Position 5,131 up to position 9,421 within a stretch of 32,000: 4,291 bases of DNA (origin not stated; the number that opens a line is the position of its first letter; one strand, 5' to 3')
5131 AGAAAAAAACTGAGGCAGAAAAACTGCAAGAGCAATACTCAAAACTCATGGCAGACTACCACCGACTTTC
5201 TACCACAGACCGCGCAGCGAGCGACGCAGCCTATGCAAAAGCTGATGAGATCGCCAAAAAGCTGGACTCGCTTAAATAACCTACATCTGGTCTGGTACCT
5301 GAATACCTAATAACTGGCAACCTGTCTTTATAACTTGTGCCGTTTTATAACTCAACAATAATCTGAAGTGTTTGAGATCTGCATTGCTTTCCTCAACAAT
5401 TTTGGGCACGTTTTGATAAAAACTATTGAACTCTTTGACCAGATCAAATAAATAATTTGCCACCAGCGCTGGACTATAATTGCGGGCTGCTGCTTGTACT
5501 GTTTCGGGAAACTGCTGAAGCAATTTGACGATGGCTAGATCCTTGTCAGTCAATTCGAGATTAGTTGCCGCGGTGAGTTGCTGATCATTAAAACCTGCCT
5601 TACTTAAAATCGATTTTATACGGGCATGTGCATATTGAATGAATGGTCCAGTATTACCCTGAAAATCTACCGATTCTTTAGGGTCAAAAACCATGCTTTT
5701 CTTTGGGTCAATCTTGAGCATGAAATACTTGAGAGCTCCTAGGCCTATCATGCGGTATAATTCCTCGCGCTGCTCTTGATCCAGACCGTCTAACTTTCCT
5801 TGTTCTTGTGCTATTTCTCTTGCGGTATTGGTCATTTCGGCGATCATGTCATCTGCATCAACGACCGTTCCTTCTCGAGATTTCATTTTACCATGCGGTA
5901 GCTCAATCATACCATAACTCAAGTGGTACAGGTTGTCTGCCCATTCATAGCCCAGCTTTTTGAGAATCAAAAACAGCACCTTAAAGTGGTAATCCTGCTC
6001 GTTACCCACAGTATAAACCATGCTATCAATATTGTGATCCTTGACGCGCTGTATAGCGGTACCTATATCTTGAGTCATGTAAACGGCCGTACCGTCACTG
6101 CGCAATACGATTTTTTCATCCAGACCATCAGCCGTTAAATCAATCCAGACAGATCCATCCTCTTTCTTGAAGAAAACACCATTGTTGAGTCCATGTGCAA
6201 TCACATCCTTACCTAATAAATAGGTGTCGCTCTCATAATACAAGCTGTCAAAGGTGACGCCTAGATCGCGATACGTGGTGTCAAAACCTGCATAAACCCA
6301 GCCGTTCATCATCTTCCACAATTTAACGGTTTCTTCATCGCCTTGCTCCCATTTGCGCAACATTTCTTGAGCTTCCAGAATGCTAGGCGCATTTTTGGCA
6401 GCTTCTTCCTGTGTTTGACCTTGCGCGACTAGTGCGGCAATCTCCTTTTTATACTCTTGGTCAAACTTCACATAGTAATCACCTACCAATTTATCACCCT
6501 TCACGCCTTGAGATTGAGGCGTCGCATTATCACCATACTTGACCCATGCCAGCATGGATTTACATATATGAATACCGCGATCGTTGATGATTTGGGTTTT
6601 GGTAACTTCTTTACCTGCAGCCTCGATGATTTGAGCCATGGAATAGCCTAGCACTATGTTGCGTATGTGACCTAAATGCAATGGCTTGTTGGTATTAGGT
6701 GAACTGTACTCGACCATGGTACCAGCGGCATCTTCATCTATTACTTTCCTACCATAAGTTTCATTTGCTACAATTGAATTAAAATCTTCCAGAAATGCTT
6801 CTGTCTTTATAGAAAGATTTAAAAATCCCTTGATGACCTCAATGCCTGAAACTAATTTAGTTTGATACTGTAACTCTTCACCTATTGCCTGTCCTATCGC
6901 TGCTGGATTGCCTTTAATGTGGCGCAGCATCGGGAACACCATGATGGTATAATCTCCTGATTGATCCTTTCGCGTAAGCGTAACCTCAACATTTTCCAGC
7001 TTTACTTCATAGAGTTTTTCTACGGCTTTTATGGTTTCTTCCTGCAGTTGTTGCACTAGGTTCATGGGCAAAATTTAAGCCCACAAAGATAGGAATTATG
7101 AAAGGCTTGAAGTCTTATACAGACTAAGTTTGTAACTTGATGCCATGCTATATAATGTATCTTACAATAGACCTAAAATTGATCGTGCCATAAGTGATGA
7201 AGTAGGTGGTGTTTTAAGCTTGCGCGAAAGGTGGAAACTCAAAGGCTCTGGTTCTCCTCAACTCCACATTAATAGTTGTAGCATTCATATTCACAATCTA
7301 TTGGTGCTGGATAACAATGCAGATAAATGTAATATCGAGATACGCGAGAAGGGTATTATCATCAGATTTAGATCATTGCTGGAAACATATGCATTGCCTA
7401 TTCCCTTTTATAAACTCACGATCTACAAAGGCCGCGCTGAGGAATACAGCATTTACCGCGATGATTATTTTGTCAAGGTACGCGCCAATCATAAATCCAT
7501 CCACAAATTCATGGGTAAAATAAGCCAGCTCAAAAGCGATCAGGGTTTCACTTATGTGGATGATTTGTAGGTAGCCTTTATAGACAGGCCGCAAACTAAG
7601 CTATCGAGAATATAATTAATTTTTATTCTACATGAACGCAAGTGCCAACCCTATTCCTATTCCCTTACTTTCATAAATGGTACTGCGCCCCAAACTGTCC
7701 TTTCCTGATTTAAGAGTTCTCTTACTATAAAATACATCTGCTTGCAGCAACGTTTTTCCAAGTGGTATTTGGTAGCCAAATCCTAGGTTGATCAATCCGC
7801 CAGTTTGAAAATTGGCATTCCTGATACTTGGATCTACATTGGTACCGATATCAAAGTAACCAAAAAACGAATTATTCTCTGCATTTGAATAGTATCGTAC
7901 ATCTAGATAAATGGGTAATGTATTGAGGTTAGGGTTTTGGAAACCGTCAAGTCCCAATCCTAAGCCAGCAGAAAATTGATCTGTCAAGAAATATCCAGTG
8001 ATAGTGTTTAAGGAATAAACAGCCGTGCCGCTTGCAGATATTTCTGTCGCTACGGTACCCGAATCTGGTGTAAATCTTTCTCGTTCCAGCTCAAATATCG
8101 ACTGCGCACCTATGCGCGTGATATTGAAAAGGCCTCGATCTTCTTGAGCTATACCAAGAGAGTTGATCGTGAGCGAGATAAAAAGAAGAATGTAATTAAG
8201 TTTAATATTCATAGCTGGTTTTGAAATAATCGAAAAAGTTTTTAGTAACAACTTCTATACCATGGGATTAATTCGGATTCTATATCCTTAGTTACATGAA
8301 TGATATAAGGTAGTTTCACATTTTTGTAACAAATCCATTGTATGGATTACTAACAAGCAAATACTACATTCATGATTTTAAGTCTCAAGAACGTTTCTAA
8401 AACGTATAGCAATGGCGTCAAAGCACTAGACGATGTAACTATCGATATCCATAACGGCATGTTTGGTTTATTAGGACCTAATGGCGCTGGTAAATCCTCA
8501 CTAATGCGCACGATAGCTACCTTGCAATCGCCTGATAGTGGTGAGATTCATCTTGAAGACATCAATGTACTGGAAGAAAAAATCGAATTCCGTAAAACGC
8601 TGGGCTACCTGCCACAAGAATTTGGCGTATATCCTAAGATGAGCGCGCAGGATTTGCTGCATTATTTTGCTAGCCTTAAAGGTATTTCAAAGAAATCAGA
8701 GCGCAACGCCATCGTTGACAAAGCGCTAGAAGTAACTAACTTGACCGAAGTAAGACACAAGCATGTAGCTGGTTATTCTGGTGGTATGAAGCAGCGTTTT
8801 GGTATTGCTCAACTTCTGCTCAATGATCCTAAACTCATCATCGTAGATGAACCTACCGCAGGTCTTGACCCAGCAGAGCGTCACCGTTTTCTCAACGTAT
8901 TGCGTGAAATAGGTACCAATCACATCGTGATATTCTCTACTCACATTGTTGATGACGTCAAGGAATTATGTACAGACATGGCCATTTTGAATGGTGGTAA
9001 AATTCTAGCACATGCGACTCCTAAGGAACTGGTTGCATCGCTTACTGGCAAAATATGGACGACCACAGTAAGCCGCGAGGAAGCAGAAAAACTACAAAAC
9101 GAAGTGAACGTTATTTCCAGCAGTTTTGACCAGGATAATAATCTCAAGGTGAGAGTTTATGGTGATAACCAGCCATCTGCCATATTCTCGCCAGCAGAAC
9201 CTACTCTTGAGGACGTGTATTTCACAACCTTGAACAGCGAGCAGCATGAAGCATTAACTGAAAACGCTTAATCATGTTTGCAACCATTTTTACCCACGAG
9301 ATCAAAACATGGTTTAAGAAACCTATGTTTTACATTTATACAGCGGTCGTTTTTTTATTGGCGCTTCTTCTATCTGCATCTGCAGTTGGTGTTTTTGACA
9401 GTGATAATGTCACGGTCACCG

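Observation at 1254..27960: Hyper-abundant 14-nt perfect palindrome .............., present inside genes in two reading frames (HIP-like)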

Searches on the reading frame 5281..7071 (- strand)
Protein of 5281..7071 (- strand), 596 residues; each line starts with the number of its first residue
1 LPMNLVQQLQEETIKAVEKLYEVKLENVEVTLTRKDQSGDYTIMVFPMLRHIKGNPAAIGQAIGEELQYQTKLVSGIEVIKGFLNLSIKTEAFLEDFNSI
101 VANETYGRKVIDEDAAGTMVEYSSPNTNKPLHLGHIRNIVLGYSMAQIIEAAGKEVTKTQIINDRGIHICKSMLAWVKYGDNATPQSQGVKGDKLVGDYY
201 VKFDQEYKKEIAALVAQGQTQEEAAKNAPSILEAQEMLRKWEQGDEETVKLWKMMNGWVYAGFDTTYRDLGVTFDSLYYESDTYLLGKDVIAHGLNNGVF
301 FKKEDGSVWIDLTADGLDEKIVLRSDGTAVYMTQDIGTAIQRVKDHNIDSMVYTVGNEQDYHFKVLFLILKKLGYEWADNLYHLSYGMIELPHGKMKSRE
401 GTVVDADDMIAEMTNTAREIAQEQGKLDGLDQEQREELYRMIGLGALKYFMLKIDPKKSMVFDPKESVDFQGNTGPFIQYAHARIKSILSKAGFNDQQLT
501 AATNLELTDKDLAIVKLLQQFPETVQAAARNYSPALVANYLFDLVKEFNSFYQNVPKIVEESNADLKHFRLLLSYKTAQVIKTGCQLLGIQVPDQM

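Call 32: search_protein_families(library=pfam, proteins=[window:5281-7071:-], max_evalue=0.00001)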
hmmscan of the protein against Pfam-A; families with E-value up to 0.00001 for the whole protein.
window:5281-7071:- (596 aa): 3 families
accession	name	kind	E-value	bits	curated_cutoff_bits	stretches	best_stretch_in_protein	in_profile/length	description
PF00750.26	tRNA-synt_1d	-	3.6e-46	158.2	23.3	1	115-462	19-347/349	tRNA synthetases class I (R), catalytic domain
PF05746.21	DALR_1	-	6.8e-33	113.7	22.3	1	478-596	1-117/117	DALR anticodon binding domain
PF03485.21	Arg_tRNA_synt_N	-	5.2e-09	37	21.5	1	8-87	2-84/85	Arginyl tRNA synthetase N terminal domain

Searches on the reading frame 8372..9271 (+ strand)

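Call 32: search_protein_families(library=pfam, proteins=[window:8372-9271:+], max_evalue=0.00001)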
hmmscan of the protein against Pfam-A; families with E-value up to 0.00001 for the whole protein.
window:8372-9271:+ (299 aa): 3 families
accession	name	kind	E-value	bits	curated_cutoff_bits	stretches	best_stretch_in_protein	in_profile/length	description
PF00005.33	ABC_tran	-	1.1e-30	107.4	25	1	19-163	1-137/137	ABC transporter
PF13304.12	AAA_21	-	1.9e-13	51.6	27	1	136-191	239-298/304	AAA domain, putative AbiEii toxin, Type IV TA system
PF02463.25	SMC_N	-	1e-06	28.8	40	0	14-49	8-45/220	RecF/RecN/SMC N terminal domain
